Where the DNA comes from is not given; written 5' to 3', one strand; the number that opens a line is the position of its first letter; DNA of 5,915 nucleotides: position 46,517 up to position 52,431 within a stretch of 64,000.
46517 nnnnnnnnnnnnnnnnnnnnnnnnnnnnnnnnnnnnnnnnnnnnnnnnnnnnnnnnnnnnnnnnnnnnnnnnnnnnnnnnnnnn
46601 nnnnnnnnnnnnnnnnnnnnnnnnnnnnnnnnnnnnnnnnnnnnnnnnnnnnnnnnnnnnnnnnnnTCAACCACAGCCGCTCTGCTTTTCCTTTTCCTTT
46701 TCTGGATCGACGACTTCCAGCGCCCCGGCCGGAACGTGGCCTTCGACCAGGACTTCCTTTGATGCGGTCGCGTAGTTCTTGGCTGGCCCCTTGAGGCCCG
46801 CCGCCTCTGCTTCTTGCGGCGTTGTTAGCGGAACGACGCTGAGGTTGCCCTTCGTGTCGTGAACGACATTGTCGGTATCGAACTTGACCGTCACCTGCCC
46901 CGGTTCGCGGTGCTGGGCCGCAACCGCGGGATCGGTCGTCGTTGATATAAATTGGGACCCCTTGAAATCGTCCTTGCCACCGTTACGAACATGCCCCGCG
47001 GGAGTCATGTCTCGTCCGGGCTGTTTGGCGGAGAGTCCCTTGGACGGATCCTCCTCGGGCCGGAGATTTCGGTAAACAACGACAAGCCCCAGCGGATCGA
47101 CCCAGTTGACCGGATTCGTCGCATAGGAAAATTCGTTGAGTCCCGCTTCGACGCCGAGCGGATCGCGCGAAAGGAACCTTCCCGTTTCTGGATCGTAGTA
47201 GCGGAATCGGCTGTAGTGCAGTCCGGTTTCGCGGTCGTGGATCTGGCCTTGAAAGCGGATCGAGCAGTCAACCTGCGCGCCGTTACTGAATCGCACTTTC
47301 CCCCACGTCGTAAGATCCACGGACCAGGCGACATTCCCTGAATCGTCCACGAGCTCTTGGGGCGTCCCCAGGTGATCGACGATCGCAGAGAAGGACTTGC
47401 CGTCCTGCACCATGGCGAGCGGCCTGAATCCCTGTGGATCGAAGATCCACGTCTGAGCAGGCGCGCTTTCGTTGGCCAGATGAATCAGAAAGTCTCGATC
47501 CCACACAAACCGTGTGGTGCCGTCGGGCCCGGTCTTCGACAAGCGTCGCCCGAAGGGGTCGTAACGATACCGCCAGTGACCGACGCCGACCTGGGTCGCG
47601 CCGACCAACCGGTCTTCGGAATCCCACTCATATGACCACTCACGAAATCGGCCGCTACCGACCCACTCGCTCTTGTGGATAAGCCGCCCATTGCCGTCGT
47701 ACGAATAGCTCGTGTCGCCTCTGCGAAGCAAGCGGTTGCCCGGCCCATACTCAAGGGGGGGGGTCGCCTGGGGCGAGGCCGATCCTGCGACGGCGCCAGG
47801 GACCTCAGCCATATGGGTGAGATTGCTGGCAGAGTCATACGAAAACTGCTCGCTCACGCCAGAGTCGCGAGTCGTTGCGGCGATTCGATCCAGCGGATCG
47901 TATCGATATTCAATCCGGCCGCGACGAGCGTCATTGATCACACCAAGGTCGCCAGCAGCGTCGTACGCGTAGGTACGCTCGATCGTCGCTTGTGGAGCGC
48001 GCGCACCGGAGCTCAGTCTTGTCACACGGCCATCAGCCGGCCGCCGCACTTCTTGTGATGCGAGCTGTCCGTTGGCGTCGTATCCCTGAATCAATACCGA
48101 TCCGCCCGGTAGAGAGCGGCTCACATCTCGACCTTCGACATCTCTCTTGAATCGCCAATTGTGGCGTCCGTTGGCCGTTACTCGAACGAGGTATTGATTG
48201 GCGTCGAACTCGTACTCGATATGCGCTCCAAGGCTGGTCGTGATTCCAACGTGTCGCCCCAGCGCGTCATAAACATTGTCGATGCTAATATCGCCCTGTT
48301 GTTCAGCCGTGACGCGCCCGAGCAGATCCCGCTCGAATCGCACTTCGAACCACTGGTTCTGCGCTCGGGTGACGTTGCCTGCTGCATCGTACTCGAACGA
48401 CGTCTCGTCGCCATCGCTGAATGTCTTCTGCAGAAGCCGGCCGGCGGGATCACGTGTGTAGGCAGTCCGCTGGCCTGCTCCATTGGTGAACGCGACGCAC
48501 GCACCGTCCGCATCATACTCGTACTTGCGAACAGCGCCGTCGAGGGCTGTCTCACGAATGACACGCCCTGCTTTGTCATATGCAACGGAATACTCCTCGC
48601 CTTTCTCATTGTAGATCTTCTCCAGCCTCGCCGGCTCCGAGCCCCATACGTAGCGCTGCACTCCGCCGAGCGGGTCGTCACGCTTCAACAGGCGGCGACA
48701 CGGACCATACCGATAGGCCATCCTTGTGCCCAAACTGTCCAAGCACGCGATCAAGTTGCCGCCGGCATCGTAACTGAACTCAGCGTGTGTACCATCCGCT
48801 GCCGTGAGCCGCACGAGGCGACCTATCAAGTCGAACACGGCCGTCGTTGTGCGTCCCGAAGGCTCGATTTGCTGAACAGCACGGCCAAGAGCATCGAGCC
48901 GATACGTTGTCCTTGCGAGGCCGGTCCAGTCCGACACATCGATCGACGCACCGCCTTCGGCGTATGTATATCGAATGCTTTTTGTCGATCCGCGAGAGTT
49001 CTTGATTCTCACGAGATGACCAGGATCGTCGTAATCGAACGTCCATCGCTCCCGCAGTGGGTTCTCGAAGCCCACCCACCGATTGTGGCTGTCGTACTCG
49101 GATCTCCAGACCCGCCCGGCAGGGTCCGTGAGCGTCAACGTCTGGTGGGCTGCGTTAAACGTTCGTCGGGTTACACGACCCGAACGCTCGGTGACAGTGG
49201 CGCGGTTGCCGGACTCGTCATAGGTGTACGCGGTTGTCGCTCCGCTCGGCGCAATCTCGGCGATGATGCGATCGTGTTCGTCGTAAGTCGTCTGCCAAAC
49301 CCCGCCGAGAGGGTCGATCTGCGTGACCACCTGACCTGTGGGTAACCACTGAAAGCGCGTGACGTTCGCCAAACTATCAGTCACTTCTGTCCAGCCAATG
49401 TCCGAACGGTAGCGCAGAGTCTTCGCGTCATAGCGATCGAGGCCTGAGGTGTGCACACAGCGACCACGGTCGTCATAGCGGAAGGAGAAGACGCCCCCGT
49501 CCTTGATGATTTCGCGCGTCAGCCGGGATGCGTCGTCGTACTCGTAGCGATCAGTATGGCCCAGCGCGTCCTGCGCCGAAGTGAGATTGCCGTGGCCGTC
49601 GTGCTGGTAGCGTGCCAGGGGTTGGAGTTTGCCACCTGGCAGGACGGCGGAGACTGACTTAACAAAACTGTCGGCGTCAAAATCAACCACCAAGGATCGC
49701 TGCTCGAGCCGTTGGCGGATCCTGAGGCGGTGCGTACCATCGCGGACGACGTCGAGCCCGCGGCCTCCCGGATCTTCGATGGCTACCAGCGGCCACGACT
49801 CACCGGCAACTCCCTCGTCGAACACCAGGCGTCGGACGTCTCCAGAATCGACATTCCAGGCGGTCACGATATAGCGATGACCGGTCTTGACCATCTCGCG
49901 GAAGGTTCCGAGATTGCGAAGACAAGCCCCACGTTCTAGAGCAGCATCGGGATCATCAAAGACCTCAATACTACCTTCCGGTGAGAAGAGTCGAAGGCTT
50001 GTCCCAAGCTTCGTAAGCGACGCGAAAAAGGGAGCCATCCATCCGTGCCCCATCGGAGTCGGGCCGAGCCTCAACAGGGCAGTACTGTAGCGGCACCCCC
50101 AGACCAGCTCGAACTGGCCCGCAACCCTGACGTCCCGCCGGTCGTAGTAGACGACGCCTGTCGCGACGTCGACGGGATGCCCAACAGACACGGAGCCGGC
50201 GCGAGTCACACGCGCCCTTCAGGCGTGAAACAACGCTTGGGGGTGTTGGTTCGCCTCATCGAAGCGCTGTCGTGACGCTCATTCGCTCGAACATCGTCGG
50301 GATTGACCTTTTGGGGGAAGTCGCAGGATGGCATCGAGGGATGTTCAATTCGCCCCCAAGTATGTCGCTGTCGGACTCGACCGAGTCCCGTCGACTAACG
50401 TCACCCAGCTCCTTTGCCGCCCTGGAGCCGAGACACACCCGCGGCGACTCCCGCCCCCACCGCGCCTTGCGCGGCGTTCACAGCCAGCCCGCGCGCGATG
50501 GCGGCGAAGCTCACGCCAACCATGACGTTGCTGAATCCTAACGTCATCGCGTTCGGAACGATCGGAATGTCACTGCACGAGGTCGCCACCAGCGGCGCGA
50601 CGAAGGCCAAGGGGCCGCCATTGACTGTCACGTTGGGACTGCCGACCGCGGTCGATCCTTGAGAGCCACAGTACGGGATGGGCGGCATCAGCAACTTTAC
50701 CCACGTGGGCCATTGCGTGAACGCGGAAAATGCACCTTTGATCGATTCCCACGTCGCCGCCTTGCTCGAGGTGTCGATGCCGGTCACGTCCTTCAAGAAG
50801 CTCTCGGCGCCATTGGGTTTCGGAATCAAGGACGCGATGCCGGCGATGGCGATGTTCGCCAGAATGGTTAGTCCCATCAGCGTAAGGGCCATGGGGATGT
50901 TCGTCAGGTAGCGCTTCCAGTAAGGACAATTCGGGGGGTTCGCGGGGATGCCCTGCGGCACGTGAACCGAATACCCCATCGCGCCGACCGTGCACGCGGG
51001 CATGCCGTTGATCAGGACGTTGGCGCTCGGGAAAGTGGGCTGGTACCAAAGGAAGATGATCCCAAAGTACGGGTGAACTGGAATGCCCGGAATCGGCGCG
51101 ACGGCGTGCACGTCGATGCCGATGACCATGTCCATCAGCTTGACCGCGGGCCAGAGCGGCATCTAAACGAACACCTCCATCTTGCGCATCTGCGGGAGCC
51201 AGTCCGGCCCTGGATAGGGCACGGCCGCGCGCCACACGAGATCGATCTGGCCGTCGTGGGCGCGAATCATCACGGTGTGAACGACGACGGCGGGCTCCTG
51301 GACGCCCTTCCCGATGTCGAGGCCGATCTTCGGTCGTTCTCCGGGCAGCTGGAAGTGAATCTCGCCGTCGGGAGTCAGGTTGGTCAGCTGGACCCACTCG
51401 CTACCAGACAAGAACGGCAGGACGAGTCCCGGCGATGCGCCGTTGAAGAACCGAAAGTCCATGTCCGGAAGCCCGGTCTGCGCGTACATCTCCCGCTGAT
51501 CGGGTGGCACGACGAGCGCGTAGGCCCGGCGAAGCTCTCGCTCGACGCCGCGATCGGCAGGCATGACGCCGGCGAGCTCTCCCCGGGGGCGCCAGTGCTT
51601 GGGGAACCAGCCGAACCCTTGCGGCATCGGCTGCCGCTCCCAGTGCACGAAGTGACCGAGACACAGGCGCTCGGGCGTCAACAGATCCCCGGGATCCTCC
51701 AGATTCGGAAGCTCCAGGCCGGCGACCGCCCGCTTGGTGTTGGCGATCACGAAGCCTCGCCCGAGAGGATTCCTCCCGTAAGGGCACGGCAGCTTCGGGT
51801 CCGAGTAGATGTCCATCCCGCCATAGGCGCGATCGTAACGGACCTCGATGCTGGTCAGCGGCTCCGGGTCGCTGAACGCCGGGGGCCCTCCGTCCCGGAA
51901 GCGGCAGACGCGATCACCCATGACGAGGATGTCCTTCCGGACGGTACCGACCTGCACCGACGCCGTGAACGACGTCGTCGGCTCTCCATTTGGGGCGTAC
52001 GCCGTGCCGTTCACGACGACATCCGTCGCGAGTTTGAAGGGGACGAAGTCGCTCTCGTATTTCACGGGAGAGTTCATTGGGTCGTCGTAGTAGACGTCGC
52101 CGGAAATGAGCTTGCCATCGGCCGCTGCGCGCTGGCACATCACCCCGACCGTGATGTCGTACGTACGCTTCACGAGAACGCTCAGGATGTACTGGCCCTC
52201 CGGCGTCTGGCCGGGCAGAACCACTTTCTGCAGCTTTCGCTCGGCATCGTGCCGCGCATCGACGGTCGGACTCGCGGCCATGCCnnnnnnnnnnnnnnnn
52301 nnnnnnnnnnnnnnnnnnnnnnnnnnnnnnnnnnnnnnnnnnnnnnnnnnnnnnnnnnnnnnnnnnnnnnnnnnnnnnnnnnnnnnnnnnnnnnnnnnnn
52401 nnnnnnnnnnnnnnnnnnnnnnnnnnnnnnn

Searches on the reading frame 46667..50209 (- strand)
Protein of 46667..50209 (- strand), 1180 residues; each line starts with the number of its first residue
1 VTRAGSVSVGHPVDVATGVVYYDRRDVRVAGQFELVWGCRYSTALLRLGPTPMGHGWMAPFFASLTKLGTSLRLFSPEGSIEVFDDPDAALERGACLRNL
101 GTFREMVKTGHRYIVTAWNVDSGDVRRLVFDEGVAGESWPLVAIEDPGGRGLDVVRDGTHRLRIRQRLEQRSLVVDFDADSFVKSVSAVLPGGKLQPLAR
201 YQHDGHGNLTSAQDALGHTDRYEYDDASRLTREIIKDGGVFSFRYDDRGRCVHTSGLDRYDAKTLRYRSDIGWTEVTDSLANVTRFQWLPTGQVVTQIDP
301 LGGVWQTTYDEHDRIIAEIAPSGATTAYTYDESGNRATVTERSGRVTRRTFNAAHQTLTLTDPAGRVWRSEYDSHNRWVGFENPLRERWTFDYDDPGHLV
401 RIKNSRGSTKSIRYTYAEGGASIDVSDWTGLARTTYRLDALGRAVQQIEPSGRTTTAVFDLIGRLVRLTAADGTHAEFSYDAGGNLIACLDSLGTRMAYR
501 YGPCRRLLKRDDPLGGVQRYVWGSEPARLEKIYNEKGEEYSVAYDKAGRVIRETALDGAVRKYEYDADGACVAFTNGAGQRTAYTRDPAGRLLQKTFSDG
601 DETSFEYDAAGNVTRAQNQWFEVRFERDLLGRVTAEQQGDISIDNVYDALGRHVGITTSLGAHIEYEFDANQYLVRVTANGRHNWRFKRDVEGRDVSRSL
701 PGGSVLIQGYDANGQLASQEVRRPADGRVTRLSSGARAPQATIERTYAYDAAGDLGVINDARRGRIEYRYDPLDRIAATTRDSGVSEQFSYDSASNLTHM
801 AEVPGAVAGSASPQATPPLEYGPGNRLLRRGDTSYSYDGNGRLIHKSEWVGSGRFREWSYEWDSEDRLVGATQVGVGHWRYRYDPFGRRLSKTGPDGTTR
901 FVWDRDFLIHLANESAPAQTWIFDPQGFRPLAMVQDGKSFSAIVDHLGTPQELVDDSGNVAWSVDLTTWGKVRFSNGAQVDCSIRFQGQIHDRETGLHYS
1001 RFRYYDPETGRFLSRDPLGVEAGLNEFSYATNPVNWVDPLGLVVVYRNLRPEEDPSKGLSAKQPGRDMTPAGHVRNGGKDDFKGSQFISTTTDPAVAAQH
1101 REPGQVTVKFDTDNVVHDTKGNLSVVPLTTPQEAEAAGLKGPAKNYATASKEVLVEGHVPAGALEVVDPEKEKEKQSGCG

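Call 6: search_protein_families(library=pfam, proteins=[window:46667-50209:-], max_evalue=1)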
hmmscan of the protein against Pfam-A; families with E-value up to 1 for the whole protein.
window:46667-50209:- (1180 aa): 7 families
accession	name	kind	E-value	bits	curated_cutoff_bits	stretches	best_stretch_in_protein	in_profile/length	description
PF05593.20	RHS_repeat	-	5e-68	224.8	22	14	309-346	1-38/38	RHS Repeat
PF25023.1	TEN_YD-shell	-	1.4e-13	50.3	50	2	767-1015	627-865/909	Teneurin YD-shell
PF20148.4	DUF6531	-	1.2e-10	42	24.1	1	10-84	1-74/74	Domain of unknown function (DUF6531)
PF03527.20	RHS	-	4.1e-10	39.8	27.9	1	945-973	7-35/38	RHS protein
PF15283.12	DUF4595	-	8.5e-07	29.6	34.2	1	298-423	3-115/202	Domain of unknown function (DUF4595) with porin-like fold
PF14404.11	Strep_pep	-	0.13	12.8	25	0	738-764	12-38/63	Ribosomally synthesized peptide in Streptomyces species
PF24085.1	DUF7370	-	0.29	11.9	27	0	312-337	63-88/124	Family of unknown function (DUF7370)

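Call 81: list_cluster_members(proteins=[P0024, window:46667-50209:-, window:46321-46632:-])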
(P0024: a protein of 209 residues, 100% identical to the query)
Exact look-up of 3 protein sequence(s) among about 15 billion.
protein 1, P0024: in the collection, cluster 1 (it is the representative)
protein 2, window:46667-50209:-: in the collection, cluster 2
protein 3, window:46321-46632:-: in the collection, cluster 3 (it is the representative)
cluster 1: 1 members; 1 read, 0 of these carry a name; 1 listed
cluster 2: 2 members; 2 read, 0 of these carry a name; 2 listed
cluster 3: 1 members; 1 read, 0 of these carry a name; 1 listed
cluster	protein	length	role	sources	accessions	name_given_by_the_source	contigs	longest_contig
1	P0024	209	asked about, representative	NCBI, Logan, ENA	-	-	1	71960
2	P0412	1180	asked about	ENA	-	-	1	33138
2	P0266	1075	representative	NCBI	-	-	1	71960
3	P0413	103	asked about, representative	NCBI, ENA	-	-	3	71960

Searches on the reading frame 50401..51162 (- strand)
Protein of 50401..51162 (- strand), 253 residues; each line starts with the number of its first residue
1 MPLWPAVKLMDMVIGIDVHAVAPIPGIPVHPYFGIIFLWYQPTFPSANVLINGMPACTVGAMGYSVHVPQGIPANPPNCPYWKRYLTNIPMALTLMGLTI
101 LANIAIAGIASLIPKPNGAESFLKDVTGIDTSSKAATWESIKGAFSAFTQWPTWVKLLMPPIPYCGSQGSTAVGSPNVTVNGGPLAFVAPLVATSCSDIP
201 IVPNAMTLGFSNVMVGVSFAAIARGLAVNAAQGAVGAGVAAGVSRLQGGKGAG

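Call 26: search_protein_families(library=pfam, proteins=[window:50401-51162:-], max_evalue=0.001)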
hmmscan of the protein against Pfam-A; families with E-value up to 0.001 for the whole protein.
window:50401-51162:- (253 aa): 0 families

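Call 73: search_protein_families(library=pfam, proteins=[window:50401-51162:-], max_evalue=5)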
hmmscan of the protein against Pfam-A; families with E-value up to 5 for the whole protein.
window:50401-51162:- (253 aa): 1 family
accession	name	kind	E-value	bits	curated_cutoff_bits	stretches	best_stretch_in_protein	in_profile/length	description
PF05488.18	PAAR_motif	-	0.0032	18.1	27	1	173-197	13-35/70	PAAR motif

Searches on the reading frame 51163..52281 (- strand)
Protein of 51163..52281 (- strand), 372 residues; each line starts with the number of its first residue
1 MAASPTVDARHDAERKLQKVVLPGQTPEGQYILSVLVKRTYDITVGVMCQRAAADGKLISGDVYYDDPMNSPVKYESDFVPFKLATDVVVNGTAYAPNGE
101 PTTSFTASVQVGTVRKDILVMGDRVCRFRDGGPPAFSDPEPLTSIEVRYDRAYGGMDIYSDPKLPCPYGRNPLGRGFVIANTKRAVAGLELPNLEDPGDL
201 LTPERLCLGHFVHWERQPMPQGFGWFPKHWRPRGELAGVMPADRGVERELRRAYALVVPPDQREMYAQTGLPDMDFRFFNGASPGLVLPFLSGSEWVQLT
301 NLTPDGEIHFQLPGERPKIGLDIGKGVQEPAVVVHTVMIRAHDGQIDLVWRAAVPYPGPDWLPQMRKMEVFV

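Call 26: search_protein_families(library=pfam, proteins=[window:51163-52281:-], max_evalue=0.001)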
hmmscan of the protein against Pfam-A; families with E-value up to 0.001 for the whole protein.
window:51163-52281:- (372 aa): 1 family
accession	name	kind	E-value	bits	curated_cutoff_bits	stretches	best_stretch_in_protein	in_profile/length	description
PF09937.14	DUF2169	-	3.2e-67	227.4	25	1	29-351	2-294/294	Uncharacterized protein conserved in bacteria (DUF2169)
